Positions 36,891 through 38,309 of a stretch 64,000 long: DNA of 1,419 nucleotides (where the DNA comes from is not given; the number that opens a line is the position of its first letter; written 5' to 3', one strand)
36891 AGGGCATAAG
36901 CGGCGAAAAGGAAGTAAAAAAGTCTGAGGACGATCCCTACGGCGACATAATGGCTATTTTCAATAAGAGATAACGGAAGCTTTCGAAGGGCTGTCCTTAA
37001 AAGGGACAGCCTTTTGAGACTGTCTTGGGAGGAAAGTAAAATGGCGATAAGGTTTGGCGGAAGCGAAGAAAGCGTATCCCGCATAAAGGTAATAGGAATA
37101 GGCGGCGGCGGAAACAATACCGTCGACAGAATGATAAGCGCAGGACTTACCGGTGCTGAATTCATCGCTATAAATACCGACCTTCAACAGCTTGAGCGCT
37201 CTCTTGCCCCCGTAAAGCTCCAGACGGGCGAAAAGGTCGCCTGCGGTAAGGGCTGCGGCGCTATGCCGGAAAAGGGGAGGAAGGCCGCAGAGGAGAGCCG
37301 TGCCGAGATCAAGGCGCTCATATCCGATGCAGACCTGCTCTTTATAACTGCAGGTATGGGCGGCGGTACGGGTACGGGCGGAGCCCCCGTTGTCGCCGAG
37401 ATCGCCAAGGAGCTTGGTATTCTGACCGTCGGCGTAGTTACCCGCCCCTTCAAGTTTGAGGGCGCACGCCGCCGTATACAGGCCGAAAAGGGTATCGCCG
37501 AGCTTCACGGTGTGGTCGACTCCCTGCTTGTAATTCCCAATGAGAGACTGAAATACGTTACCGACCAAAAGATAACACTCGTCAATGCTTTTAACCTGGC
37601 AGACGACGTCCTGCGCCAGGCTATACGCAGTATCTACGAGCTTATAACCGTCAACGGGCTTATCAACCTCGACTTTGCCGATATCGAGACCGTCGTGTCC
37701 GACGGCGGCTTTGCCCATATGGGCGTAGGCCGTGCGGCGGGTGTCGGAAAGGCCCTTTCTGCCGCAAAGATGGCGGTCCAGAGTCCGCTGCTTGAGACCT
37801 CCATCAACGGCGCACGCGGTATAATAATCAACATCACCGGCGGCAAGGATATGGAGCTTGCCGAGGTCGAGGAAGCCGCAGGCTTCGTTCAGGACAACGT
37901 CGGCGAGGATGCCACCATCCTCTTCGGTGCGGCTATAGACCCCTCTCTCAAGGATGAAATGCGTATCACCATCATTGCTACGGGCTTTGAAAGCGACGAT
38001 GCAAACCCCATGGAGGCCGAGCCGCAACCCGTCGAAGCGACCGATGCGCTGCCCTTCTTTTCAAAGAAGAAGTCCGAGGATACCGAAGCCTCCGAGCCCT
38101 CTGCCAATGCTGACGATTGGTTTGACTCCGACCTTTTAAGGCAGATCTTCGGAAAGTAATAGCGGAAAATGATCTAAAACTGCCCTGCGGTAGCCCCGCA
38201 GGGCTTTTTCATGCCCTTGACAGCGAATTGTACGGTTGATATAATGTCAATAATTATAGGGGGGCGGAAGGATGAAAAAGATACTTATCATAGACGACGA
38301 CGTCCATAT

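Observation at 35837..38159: Two complete ftsZ paralogues in tandem at the end of the dcw cluster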

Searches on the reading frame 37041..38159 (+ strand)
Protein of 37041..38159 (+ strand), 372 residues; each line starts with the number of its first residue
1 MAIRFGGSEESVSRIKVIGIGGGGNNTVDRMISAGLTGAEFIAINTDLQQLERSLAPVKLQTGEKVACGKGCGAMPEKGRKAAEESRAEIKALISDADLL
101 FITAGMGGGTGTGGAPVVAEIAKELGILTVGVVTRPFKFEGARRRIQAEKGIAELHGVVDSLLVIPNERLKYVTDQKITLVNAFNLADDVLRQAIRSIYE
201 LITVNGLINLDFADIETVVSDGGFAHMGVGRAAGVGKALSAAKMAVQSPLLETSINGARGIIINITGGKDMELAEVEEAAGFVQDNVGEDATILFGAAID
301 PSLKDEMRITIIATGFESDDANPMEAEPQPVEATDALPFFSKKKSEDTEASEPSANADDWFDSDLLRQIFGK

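Call 9: search_protein_families(library=ncbifam, proteins=[window:37041-38156:+])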
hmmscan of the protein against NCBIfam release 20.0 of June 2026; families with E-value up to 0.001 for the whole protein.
window:37041-38156:+ (372 aa): 1 family
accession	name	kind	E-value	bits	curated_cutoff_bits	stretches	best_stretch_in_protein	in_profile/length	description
TIGR00065.1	ftsZ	equivalog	3.6e-119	398.2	295.2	1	12-327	17-335/353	cell division protein FtsZ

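Call 10: find_related_loci(query=window:37041-38156:+, collection=genome_contigs, flank=6000)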
Query window:37041-38156:+ (372 aa) in genome_contigs; peptide patterns used: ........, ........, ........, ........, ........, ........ (x = any residue, [..] = any of these).
600 stretches matched a pattern (row limit reached: there are more); 547 encode a relative of the query (tblastn E <= 1e-3); the best 80 are kept; 79 distinct loci.
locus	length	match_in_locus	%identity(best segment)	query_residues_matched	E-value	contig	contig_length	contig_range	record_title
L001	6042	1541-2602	67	1-352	1e-135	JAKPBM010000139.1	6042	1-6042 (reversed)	MAG: Bacillota bacterium isolate USSF_metabat.36 k201_414942, whole genome shotgun sequence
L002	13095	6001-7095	65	1-350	2e-133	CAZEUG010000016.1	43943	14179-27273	MAG TPA_asm: uncultured Oscillospiraceae bacterium isolate SRP350583_co3_72 genome assembly, contig: NODE_768_length_439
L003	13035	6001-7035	68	1-339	3e-132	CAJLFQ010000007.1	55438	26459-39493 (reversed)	MAG TPA_asm: uncultured Clostridiales bacterium isolate ERR1430500-bin.41 genome assembly, contig: NODE_552_length_55438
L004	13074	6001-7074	65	1-358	3e-131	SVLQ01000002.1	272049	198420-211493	MAG: Oscillospiraceae bacterium isolate SIG491 NODE_414_length_272049_cov_4.511183, whole genome shotgun sequence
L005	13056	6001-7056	64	1-365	6e-129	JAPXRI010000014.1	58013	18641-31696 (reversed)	MAG: Bacillota bacterium isolate binned_ad_9.118 NODE_522_length_58013_cov_3.234927, whole genome shotgun sequence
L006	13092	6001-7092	64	1-355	2e-132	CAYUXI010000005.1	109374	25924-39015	MAG TPA_asm: uncultured Oscillospiraceae bacterium isolate binchicken_co370_216 genome assembly, contig: NODE_246_length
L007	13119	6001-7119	60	1-360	3e-123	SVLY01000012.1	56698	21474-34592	MAG: Oscillospiraceae bacterium isolate SIG499 NODE_13164_length_56698_cov_1.689134, whole genome shotgun sequence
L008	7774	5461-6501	63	1-339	3e-121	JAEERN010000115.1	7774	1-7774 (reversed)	MAG: Clostridiales bacterium isolate Tb.RUG.36 k141_5313320_flag=0_multi=15.0442_len=7774, whole genome shotgun sequence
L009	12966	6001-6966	66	1-322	3e-118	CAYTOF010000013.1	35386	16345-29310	MAG TPA_asm: uncultured Oscillospiraceae bacterium isolate binchicken_co39_19 genome assembly, contig: NODE_2882_length_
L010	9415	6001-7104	55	10-372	8e-114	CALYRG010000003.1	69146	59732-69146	MAG: uncultured Clostridia bacterium isolate SRR7188233_bin.50_metaWRAP_v1.3_MAG genome assembly, contig: ERZ9280834.70,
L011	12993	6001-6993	68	1-332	2e-129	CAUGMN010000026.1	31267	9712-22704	MAG TPA_asm: uncultured Eubacteriales bacterium isolate SRR16280022_bin.28_MetaWRAP_v1.3_MAG genome assembly, contig: ER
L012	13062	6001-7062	55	9-372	1e-112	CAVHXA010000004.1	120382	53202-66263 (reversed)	Oscillospiraceae bacterium isolate H07634-L1_cleanbin_000001 genome assembly, contig: Spades_H07634-L1_contig_73, whole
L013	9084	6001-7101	54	9-372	2e-111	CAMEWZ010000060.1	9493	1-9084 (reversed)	MAG: uncultured Clostridia bacterium isolate SRR11489792_bin.2_metaWRAP_v1.3_MAG genome assembly, contig: ERZ11466811.10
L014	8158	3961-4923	59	8-326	8e-111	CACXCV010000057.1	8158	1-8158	MAG: Ruminococcaceae bacterium isolate RUG11142 genome assembly, contig: RUG11142_asm_57, whole genome shotgun sequence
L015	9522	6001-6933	60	9-317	3e-110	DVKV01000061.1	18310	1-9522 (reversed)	MAG TPA_asm: Candidatus Faecousia intestinavium isolate ChiHcec3-9842 ChiHcec3__C108945_L18310_SRR6323320, whole genome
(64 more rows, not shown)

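Call 13: find_encoding_contigs(protein=window:37041-38159:+, flank=3000, max_places=6)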
Protein window:37041-38159:+ (372 aa): 4 contigs read that carry it; 4 places shown.
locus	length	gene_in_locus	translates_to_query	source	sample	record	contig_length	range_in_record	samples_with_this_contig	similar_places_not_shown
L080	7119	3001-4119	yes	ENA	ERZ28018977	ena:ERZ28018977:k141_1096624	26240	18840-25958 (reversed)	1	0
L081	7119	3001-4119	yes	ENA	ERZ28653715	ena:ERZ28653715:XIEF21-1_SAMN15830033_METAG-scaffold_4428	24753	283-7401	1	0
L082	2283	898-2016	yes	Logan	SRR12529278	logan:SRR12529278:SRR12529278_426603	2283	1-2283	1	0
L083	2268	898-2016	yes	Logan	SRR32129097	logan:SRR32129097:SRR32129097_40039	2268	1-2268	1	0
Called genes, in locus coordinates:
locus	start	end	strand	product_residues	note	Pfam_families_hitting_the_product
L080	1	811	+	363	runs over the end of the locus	?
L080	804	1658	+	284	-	PF08478:POTRA_1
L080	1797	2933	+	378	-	PF00091:Tubulin, PF12327:FtsZ_C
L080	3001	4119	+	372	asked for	PF00091:Tubulin, PF12327:FtsZ_C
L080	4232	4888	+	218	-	PF00072:Response_reg, PF00486:Trans_reg_C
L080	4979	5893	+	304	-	PF00005:ABC_tran, PF13304:AAA_21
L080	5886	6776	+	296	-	-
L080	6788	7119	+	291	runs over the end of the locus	-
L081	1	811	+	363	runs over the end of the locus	?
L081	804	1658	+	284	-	PF08478:POTRA_1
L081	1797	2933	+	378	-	PF00091:Tubulin, PF12327:FtsZ_C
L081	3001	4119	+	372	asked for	PF00091:Tubulin, PF12327:FtsZ_C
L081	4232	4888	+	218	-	PF00072:Response_reg, PF00486:Trans_reg_C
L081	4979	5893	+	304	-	PF00005:ABC_tran, PF13304:AAA_21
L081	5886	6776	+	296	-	-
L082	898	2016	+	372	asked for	PF00091:Tubulin, PF12327:FtsZ_C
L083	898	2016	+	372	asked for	PF00091:Tubulin, PF12327:FtsZ_C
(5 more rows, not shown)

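Call 17: find_homologous_proteins(query=window:37041-38156:+, max_evalue=1e-30)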
Query window:37041-38156:+ (372 aa): 8000 proteins with E <= 1e-30 among 8000 candidates; the best 120 are listed.
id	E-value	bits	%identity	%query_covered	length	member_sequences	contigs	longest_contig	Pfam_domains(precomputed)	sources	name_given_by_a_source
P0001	1.3e-232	790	100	100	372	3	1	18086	PF00091.32,PF12327.14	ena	-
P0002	1.3e-145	504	67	95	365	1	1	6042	PF00091.32,PF12327.14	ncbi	-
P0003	1.8e-142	493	65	95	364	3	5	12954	PF00091.32,PF12327.14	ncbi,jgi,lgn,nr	ncbi:MAG TPA: cell division protein FtsZ [Clostridiales bacterium]|jgi:cell division protein FtsZ|nr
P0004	2.3e-142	493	65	96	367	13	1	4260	PF00091.32,PF12327.14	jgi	-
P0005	1.3e-141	490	65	94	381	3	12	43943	PF00091.32,PF12327.14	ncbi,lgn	-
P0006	2.1e-141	490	68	91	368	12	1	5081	PF00091.32,PF12327.14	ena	-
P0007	7.1e-141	488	66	94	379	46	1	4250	PF00091.32,PF12327.14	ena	-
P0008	8.1e-140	485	66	96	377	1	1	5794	PF00091.32,PF12327.14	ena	-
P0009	1.0e-139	484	65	95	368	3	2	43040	PF00091.32,PF12327.14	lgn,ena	-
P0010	6.1e-139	482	68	89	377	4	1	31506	PF00091.32,PF12327.14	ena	-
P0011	6.9e-139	481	68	89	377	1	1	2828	PF00091.32,PF12327.14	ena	-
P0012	1.0e-138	481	68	89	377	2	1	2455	PF00091.32,PF12327.14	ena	-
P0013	2.0e-134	467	67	87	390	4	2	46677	PF00091.32,PF12327.14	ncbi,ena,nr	ncbi:MAG: cell division protein FtsZ [Clostridiales bacterium]|nr:cell division protein FtsZ [Clostr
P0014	5.8e-134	465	60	97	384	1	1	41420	PF00091.32,PF12327.14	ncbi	-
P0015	1.0e-133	465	61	97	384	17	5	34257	PF00091.32,PF12327.14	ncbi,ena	-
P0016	2.4e-131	457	63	91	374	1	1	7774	PF00091.32,PF12327.14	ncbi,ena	-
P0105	4.3e-123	430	62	94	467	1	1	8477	PF00091.32,PF12327.14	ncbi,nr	ncbi:MAG: cell division protein FtsZ [Clostridia bacterium]|nr:cell division protein FtsZ [Clostridi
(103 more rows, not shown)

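Call 35: search_protein_families(library=pfam, proteins=[window:37041-38156:+], max_evalue=0.01)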
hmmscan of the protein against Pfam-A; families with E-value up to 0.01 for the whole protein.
window:37041-38156:+ (372 aa): 2 families
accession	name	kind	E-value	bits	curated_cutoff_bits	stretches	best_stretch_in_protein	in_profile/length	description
PF00091.31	Tubulin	-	1.1e-44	153.4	33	1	14-173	1-188/190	Tubulin/FtsZ family, GTPase domain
PF12327.13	FtsZ_C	-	2.5e-33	114.7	27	1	223-317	1-95/95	FtsZ family, C-terminal domain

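Call 36: search_protein_representatives(protein=window:37041-38156:+)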
Query: 372 residues. Proteins with E-value up to 0.001 (for the whole library): 29420; up to 1e-10: 18872; up to 1e-30: 7575. The best 150 are listed.
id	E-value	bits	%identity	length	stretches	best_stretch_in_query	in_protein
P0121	1.6e-177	606.9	50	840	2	13-336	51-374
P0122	9.5e-115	400.5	59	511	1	9-338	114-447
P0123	5.3e-110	384.8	39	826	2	13-319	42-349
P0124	1.3e-108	380.3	57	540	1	6-334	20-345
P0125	1.7e-107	376.6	54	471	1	9-340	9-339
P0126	1.4e-106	373.6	59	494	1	9-321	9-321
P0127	1.6e-106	373.4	39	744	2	14-322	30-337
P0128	6.0e-106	371.5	57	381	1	13-321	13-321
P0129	1.3e-105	370.4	65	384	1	8-279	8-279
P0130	2.0e-105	369.8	54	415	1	12-358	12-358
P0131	1.6e-102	360.3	54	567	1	4-328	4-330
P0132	2.6e-102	359.6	58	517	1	14-319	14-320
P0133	4.6e-102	358.7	54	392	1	8-321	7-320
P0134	5.5e-100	351.9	52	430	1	10-343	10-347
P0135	8.1e-100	351.4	54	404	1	13-324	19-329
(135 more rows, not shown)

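Call 41: find_encoding_contigs(protein=P0105, flank=4000, max_places=2)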
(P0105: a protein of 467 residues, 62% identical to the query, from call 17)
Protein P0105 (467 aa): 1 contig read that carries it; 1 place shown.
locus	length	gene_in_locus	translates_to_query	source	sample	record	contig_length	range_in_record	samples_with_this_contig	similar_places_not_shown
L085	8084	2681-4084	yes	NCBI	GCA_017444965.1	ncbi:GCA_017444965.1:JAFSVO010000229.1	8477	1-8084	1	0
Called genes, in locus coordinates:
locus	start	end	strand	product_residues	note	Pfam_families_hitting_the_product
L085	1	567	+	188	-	PF04101:Glyco_tran_28_C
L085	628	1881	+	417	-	PF00275:EPSP_synthase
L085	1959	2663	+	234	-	PF08478:POTRA_1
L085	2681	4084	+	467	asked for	PF00091:Tubulin, PF12327:FtsZ_C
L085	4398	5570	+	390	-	PF00696:AA_kinase, PF13840:ACT_7, PF22468:ACT_9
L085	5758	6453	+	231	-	PF02397:Bac_transf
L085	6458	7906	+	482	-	PF01943:Polysacc_synt, PF13440:Polysacc_synt_3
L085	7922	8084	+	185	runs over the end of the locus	PF00288:GHMP_kinases_N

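Call 42: find_encoding_contigs(protein=P0014, flank=4000, max_places=2)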
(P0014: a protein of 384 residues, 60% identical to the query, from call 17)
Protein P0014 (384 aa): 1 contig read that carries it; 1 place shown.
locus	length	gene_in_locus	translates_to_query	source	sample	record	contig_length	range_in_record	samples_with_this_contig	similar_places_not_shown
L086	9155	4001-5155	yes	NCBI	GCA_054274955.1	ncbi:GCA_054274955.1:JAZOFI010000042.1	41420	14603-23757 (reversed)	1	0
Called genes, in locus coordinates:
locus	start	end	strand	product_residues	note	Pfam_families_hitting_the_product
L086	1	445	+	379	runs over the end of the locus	PF03033:Glyco_transf_28, PF04101:Glyco_tran_28_C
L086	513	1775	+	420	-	PF00275:EPSP_synthase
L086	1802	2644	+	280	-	PF08478:POTRA_1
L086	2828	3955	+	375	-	PF00091:Tubulin, PF12327:FtsZ_C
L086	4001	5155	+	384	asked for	PF00091:Tubulin, PF12327:FtsZ_C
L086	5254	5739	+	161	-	PF00160:Pro_isomerase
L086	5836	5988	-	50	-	PF13333:rve_2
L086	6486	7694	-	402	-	PF01676:Metalloenzyme, PF10143:PhosphMutase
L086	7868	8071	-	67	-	PF05979:DUF896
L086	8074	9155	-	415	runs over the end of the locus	PF00365:PFK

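Call 43: find_encoding_contigs(protein=P0009, flank=4000, max_places=2)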
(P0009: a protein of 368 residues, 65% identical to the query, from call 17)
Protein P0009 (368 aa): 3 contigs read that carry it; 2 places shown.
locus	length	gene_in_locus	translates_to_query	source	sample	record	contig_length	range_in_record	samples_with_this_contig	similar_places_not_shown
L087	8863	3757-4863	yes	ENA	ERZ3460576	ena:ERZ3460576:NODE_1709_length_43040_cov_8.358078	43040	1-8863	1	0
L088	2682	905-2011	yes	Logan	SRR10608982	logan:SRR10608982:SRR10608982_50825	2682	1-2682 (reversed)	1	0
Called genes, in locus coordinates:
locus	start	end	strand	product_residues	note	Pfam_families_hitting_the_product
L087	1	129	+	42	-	?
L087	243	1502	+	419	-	PF00275:EPSP_synthase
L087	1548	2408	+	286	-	PF08478:POTRA_1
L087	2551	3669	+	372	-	PF00091:Tubulin, PF12327:FtsZ_C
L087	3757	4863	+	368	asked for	PF00091:Tubulin, PF12327:FtsZ_C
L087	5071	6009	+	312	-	PF03547:Mem_trans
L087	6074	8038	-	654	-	PF01368:DHH, PF02272:DHHA1, PF17768:RecJ_OB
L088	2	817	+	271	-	?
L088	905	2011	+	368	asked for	PF00091:Tubulin, PF12327:FtsZ_C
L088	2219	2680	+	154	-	?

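Call 45: search_solved_structures(query=window:37041-38156:+, max_evalue=1e-40, show_alignments=1)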
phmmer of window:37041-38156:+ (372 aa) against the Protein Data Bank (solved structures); distinct sequences matched with E-value up to 1e-40: 49.
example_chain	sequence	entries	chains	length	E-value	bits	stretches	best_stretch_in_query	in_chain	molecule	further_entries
4m8i_A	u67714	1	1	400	5.9e-105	355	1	12-321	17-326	Cell division protein FtsZ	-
3vo8_A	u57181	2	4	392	1.8e-104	353.5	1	11-319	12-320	Cell division protein FtsZ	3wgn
4dxd_A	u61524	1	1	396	2e-104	353.3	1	12-319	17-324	Cell division protein FtsZ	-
5xdv_A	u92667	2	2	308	4.9e-104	352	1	13-317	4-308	Cell division protein FtsZ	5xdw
3wgj_A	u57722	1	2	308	1.2e-103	350.8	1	13-317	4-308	Cell division protein FtsZ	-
7ohh_A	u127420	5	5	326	1.7e-103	350.2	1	12-317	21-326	Cell division protein FtsZ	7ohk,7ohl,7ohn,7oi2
6rvm_A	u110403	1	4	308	2.2e-103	349.9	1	13-317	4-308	Cell division protein FtsZ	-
3vo9_A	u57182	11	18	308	2.4e-103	349.8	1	13-317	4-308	Cell division protein FtsZ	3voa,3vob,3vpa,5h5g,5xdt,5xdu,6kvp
7ojz_A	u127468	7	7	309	2.6e-103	349.7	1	12-317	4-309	Cell division protein FtsZ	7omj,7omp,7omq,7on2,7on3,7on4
6yd1_A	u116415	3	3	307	6.2e-103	348.4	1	13-316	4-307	Cell division protein FtsZ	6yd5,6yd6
6rvn_A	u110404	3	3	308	6.6e-103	348.3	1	12-316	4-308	Cell division protein FtsZ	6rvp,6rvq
7ojb_A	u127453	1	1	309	7.2e-103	348.2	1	12-317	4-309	Cell division protein FtsZ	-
5mn5_A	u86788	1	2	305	7.6e-103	348.1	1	15-317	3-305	Cell division protein FtsZ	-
2vam_A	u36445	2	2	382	1.2e-102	347.5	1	8-324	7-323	CELL DIVISION PROTEIN FTSZ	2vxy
7oja_A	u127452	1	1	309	1.2e-102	347.4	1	12-317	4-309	Cell division protein FtsZ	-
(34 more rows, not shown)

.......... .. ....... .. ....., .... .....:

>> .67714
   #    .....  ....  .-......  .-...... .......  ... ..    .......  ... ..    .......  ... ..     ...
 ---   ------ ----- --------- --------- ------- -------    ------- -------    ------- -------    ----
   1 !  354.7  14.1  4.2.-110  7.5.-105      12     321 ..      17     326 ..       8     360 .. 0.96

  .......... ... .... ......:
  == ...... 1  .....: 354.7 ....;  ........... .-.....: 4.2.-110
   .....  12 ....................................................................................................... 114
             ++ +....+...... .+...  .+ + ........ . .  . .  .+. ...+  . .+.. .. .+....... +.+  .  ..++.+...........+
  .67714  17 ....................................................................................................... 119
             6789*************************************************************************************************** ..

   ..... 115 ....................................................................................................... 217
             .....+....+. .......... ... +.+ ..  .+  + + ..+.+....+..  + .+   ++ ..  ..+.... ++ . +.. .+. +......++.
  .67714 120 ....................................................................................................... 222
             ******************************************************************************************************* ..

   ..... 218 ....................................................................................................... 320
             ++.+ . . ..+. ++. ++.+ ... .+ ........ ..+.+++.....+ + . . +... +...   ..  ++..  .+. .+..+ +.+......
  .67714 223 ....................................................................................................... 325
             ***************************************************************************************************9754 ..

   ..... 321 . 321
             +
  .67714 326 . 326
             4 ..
